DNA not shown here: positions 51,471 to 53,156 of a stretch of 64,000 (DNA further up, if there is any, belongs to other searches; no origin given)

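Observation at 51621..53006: Bona fide RuBisCO large subunit (form III or II/III-like) without its usual pathway partners nearby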

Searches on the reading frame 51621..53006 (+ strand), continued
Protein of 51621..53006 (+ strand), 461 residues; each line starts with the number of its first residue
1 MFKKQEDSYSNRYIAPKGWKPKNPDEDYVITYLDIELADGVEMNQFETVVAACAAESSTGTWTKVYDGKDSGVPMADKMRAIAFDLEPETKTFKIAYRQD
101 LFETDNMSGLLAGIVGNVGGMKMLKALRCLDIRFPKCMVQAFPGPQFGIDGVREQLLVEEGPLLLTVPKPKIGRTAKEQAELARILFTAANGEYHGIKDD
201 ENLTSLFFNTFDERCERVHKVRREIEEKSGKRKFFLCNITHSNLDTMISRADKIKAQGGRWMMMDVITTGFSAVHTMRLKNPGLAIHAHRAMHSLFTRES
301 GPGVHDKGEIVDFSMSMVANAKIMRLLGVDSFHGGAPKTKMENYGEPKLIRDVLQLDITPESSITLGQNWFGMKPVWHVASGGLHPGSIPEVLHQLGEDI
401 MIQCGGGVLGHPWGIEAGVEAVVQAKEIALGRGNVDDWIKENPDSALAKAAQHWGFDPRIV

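Call 35: search_protein_representatives(protein=window:51621-53006:+)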
Query: 461 residues. Proteins with E-value up to 0.001 (for the whole library): 1478; up to 1e-10: 586; up to 1e-30: 82. The best 150 are listed.
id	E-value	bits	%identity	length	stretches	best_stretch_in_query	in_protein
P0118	5.4e-188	642.0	62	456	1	11-458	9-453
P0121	1.8e-152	524.8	54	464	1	13-461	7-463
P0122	4.6e-84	299.3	59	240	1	226-461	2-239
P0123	3.9e-74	266.6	41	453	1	24-455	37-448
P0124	1.9e-70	254.4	41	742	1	41-455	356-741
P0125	5.4e-69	249.7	41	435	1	46-456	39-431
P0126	1.7e-66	241.4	37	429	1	40-455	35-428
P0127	2.0e-65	237.9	40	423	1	12-456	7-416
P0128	5.4e-65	236.5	39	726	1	44-445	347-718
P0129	4.7e-62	226.8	73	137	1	326-458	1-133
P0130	1.7e-61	225.0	65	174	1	277-456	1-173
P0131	5.9e-61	223.2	39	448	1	45-432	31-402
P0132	4.1e-58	213.8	38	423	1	23-456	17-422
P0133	1.8e-57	211.7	37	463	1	26-456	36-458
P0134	2.3e-56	208.0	38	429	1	23-455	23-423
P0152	8.8e-46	173.1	35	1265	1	40-433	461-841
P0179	3.0e-35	138.4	37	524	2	49-253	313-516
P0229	1.5e-27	113.0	33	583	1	108-456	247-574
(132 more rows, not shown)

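Call 36: search_protein_families(library=pfam, proteins=[P0124, P0128, P0152, P0179, P0229, P0121, P0123], max_evalue=0.0001)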
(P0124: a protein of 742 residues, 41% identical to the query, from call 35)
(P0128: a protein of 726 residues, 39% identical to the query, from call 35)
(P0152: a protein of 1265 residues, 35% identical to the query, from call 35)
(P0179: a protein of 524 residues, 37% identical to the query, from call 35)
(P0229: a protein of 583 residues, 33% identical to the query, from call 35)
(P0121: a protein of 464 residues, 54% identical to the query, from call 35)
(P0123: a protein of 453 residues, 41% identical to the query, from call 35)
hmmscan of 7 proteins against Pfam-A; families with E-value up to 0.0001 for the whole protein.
P0124 (742 aa): 3 families
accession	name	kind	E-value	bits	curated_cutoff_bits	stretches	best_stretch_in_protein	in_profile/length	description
PF00016.26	RuBisCO_large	-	9.5e-74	248.8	30.1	1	464-740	5-299/299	Ribulose bisphosphate carboxylase large chain, catalytic domain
PF01008.23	IF-2B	-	4.3e-52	177.5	22.4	1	19-290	1-280/280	Initiation factor 2 subunit family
PF02788.21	RuBisCO_large_N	-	2e-32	112.3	20.7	1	347-450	14-120/120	Ribulose bisphosphate carboxylase large chain, N-terminal domain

P0128 (726 aa): 3 families
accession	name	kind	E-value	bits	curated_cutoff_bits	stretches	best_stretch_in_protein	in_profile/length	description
PF00016.26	RuBisCO_large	-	3.5e-78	263.3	30.1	1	452-725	5-299/299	Ribulose bisphosphate carboxylase large chain, catalytic domain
PF01008.23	IF-2B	-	2e-53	181.9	22.4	1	18-285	1-280/280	Initiation factor 2 subunit family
PF02788.21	RuBisCO_large_N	-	2.2e-34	118.7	20.7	1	335-438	12-120/120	Ribulose bisphosphate carboxylase large chain, N-terminal domain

P0152 (1265 aa): 3 families
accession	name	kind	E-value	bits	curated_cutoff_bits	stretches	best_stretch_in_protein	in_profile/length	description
PF00016.26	RuBisCO_large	-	2.4e-62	211.3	30.1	1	567-860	2-299/299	Ribulose bisphosphate carboxylase large chain, catalytic domain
PF02788.21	RuBisCO_large_N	-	1.4e-31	109.7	20.7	1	438-555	2-119/120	Ribulose bisphosphate carboxylase large chain, N-terminal domain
PF01636.29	APH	-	2.8e-07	31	23.2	1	942-1137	13-185/239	Phosphotransferase enzyme family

P0179 (524 aa): 2 families
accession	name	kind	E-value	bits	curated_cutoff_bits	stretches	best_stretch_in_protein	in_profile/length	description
PF00016.26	RuBisCO_large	-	9.2e-86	288.2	30.1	2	1-143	167-299/299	Ribulose bisphosphate carboxylase large chain, catalytic domain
PF02788.21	RuBisCO_large_N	-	4.8e-40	136.9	20.7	1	284-404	2-120/120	Ribulose bisphosphate carboxylase large chain, N-terminal domain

P0229 (583 aa): 3 families
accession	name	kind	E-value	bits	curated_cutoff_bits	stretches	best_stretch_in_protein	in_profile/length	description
PF00016.26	RuBisCO_large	-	9.8e-46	156.8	30.1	1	300-572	11-299/299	Ribulose bisphosphate carboxylase large chain, catalytic domain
PF13676.11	TIR_2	-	3.3e-13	50.6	28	1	3-134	1-121/122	TIR domain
PF02788.21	RuBisCO_large_N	-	2.9e-11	44.1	20.7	1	160-279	4-120/120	Ribulose bisphosphate carboxylase large chain, N-terminal domain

P0121 (464 aa): 2 families
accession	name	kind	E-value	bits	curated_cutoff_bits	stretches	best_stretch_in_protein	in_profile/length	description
PF00016.26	RuBisCO_large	-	4.2e-57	194.1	30.1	1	164-456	14-299/299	Ribulose bisphosphate carboxylase large chain, catalytic domain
PF02788.21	RuBisCO_large_N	-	3.1e-27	95.6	20.7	1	17-131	8-119/120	Ribulose bisphosphate carboxylase large chain, N-terminal domain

P0123 (453 aa): 2 families
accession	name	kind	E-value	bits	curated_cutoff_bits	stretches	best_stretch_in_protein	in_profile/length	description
PF00016.26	RuBisCO_large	-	1e-83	281.5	30.1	1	152-447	1-299/299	Ribulose bisphosphate carboxylase large chain, catalytic domain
PF02788.21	RuBisCO_large_N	-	6.9e-36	123.5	20.7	1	29-141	1-119/120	Ribulose bisphosphate carboxylase large chain, N-terminal domain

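Call 37: list_cluster_members(proteins=[window:51621-53006:+, P0121, P0123, P0124, P0125, P0126, P0127, P0128, P0131, P0132])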
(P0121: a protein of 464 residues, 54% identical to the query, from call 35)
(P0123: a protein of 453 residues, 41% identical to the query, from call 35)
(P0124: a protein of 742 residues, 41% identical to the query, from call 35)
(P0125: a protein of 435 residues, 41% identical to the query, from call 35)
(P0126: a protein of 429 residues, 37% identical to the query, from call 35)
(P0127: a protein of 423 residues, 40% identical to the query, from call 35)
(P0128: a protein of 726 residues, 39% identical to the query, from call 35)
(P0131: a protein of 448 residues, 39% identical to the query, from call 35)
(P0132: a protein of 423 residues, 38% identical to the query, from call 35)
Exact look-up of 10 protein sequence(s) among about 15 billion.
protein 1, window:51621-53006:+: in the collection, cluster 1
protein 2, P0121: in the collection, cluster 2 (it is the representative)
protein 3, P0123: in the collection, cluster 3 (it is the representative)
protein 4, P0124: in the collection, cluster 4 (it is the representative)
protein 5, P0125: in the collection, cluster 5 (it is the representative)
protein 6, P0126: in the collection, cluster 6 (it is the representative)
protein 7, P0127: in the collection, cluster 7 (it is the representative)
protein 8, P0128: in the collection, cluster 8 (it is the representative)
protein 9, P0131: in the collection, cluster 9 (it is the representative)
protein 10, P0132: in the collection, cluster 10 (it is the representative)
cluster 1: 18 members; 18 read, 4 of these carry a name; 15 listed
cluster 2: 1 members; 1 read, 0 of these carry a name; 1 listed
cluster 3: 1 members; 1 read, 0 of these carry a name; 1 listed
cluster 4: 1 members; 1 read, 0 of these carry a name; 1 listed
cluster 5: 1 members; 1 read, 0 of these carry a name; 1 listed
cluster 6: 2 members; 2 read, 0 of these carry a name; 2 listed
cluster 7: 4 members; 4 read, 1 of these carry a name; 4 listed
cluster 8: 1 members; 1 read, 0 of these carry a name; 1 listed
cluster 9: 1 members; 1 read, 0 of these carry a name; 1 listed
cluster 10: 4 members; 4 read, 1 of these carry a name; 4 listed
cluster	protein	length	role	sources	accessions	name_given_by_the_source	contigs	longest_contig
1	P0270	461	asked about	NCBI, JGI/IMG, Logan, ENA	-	ribulose-bisphosphate carboxylase large chain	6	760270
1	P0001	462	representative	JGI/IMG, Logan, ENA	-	-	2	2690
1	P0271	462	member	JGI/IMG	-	ribulose-bisphosphate carboxylase large chain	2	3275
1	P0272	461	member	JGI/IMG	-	ribulose-bisphosphate carboxylase large chain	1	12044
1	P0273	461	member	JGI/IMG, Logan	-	ribulose-bisphosphate carboxylase large chain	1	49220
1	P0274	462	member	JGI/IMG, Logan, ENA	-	-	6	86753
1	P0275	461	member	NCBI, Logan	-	-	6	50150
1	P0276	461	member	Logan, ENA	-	-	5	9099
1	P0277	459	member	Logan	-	-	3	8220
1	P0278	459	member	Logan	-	-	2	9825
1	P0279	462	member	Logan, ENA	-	-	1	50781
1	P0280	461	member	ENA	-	-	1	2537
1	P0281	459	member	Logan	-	-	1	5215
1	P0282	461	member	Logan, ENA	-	-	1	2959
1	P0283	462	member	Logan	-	-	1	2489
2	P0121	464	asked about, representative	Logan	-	-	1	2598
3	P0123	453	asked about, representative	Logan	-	-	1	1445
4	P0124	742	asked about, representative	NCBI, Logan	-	-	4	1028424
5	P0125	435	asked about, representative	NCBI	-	-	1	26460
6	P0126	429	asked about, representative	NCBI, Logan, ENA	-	-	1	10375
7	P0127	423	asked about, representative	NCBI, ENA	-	-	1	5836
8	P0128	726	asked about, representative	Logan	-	-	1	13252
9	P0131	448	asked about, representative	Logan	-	-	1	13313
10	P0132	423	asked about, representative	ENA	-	-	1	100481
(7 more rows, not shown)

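Call 38: find_encoding_contigs(protein=P0124, flank=10000, max_places=2)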
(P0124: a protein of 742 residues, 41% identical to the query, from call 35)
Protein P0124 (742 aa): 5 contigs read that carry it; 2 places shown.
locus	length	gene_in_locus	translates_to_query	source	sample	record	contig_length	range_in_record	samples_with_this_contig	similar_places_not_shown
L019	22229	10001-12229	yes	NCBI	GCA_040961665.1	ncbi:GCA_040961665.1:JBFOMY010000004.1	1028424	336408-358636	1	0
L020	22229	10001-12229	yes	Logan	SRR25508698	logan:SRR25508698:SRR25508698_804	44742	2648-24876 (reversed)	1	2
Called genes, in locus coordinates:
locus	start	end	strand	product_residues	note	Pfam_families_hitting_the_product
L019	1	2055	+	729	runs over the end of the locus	PF21110:GlxA (weak)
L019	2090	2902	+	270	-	PF04203:Sortase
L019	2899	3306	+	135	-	PF03652:RuvX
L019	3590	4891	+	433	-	PF13175:AAA_15, PF13304:AAA_21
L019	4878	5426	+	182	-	PF13707:RloB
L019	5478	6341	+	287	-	PF00892:EamA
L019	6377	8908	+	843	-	PF03483:B3_4, PF03485:Arg_tRNA_synt_N, PF00750:tRNA-synt_1d, PF05746:DALR_1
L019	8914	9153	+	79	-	-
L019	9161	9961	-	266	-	PF09992:NAGPA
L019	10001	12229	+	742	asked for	PF01008:IF-2B, PF02788:RuBisCO_large_N, PF00016:RuBisCO_large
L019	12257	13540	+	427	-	PF02885:Glycos_trans_3N, PF00591:Glycos_transf_3, PF07831:PYNP_C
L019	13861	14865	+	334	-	PF02618:YceG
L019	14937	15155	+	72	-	-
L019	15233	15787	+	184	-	PF12762:DDE_Tnp_IS1595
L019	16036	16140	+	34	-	-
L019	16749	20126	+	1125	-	PF04563:RNA_pol_Rpb2_1, PF04561:RNA_pol_Rpb2_2, PF04565:RNA_pol_Rpb2_3, PF10385:RNA_pol_Rpb2_45, PF00562:RNA_pol_Rpb2_6, PF04560:RNA_pol_Rpb2_7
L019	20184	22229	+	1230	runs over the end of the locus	PF04997:RNA_pol_Rpb1_1, PF00623:RNA_pol_Rpb1_2, PF04983:RNA_pol_Rpb1_3, PF04998:RNA_pol_Rpb1_5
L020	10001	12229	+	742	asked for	PF01008:IF-2B, PF02788:RuBisCO_large_N, PF00016:RuBisCO_large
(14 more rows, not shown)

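Call 41: find_related_loci(query=window:51621-53006:+, collection=genome_contigs, flank=10000)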
Query window:51621-53006:+ (461 aa) in genome_contigs; peptide patterns used: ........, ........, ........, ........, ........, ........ (x = any residue, [..] = any of these).
65 stretches matched a pattern; 45 encode a relative of the query (tblastn E <= 1e-3); 45 distinct loci.
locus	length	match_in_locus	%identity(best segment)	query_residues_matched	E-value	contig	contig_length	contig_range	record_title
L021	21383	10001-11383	94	1-461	0e+0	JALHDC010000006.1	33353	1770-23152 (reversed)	MAG: bacterium isolate 1-no_shock_S1_027 scaffold_548, whole genome shotgun sequence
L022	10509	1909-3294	91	1-461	0e+0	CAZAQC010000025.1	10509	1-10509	MAG TPA_asm: uncultured Candidatus Saccharibacteria bacterium isolate SRP294416_co1_729 genome assembly, contig: NODE_14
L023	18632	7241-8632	86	1-461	0e+0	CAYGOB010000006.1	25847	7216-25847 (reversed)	MAG TPA_asm: uncultured Candidatus Saccharibacteria bacterium isolate ERP113451_co4_79 genome assembly, contig: NODE_844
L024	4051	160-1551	86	1-461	0e+0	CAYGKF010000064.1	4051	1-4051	MAG TPA_asm: uncultured Candidatus Saccharibacteria bacterium isolate ERP113451_co4_183 genome assembly, contig: NODE_19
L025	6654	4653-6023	86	5-461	0e+0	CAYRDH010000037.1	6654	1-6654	MAG TPA_asm: uncultured Candidatus Saccharibacteria bacterium isolate SRP241341_co1_3 genome assembly, contig: NODE_1099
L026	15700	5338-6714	86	3-461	0e+0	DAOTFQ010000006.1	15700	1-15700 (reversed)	MAG TPA_asm: Candidatus Dojkabacteria bacterium isolate AMR_MDS_3099 NODE_4513_length_15700_cov_5.069287, whole genome s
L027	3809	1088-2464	86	3-461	0e+0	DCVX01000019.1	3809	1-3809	MAG TPA_asm: Candidatus Dojkabacteria bacterium UBA2177 UBA2177_contig_38184, whole genome shotgun sequence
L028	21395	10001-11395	86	1-461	0e+0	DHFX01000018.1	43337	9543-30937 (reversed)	MAG TPA_asm: Candidatus Dojkabacteria bacterium UBA4813 UBA4813_contig_29569, whole genome shotgun sequence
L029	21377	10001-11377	86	3-461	0e+0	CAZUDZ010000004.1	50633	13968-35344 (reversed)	MAG TPA_asm: uncultured Candidatus Saccharibacteria bacterium isolate binchicken_co39_491 genome assembly, contig: NODE_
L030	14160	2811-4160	84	11-461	0e+0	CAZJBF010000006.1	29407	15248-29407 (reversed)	MAG TPA_asm: uncultured Candidatus Saccharibacteria bacterium isolate SRP192927_co3_861 genome assembly, contig: NODE_30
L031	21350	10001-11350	82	11-461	0e+0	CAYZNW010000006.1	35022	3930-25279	MAG TPA_asm: uncultured Candidatus Saccharibacteria bacterium isolate binchicken_co117_292 genome assembly, contig: NODE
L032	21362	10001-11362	81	8-461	0e+0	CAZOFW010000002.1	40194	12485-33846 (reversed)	MAG TPA_asm: uncultured Candidatus Saccharibacteria bacterium isolate SRP062349_co2_265 genome assembly, contig: NODE_58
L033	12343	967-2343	80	1-461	0e+0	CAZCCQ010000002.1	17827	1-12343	MAG TPA_asm: uncultured Candidatus Saccharibacteria bacterium isolate binchicken_co204_57 genome assembly, contig: NODE_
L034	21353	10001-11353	80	11-461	0e+0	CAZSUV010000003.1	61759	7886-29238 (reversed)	MAG TPA_asm: uncultured Candidatus Saccharibacteria bacterium isolate SRP302447_co3_161 genome assembly, contig: NODE_13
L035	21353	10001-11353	80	11-461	0e+0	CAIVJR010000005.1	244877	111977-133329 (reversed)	uncultured bacterium isolate Loclat_bin-19700 genome assembly, contig: bin-19700:05/10, whole genome shotgun sequence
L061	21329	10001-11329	51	12-458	2e-160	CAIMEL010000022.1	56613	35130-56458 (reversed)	uncultured bacterium isolate LaPlata_bin-3090 genome assembly, contig: bin-3090:22/25, whole genome shotgun sequence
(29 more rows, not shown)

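Call 54: find_encoding_contigs(protein=P0128, flank=10000, max_places=1)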
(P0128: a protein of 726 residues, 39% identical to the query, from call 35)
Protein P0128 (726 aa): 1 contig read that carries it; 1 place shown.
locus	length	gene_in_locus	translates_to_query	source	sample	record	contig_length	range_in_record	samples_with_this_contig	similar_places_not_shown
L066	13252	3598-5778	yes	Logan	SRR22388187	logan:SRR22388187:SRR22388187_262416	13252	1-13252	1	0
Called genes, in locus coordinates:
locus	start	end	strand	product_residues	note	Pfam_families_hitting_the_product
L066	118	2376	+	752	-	-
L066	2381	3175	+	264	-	PF04203:Sortase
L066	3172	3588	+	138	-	PF03652:RuvX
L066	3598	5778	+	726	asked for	PF01008:IF-2B, PF02788:RuBisCO_large_N, PF00016:RuBisCO_large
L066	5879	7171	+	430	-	PF02885:Glycos_trans_3N, PF00591:Glycos_transf_3, PF07831:PYNP_C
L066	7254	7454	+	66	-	-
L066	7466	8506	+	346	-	PF02618:YceG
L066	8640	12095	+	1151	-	PF04563:RNA_pol_Rpb2_1, PF04561:RNA_pol_Rpb2_2, PF04565:RNA_pol_Rpb2_3, PF10385:RNA_pol_Rpb2_45, PF00562:RNA_pol_Rpb2_6, PF04560:RNA_pol_Rpb2_7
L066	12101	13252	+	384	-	?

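Call 64: predict_structure(alignment_id=A2)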
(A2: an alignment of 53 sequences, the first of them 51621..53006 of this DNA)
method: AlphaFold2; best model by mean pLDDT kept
length: 461 residues; sequences in the alignment: 53
mean_pLDDT: 88.6   pTM: 0.91
mean pLDDT of the five models: 88.6, 87.3, 86.8, 85.6, 85.4
residues with pLDDT >= 90: 308; 70-90: 104; 50-70: 38; < 50: 11
segments of 3 or more residues with pLDDT < 50: 1-6
pLDDT, mean of each block of 10 residues (from residue 1): 46 90 96 93 93 79 78 88 94 95 94 85 89 98 97 96 92 89 97 93 79 96 98 96 95 97 91 95 92 52 57 85 97 81 79 97 93 97 88 94 92 96 95 87 94 73 52
secondary structure, 60 per line:
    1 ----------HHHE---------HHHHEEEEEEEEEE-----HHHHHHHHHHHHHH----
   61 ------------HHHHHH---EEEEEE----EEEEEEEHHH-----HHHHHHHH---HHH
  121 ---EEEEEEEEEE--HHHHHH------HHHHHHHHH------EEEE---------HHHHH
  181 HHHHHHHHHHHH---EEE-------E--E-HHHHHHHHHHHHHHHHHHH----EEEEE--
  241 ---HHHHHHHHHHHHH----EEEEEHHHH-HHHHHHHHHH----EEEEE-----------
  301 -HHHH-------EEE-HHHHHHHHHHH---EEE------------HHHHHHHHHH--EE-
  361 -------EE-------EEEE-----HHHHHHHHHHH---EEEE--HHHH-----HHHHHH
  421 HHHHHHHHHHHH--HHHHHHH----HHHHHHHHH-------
elements in order: H24-27 E28-37 H43-56 H73-78 E82-87 E92-98 H107-114 E124-133 H136-141 H148-156 E163-166 H176-192 E196-198 H211-229 E234-238 H244-256 E261-265 H266-269 H271-280 E285-289 H302-305 E313-315 H317-327 E331-333 H346-355 E377-380 H386-396 E400-403 H406-409 H415-432 H435-441 H446-454
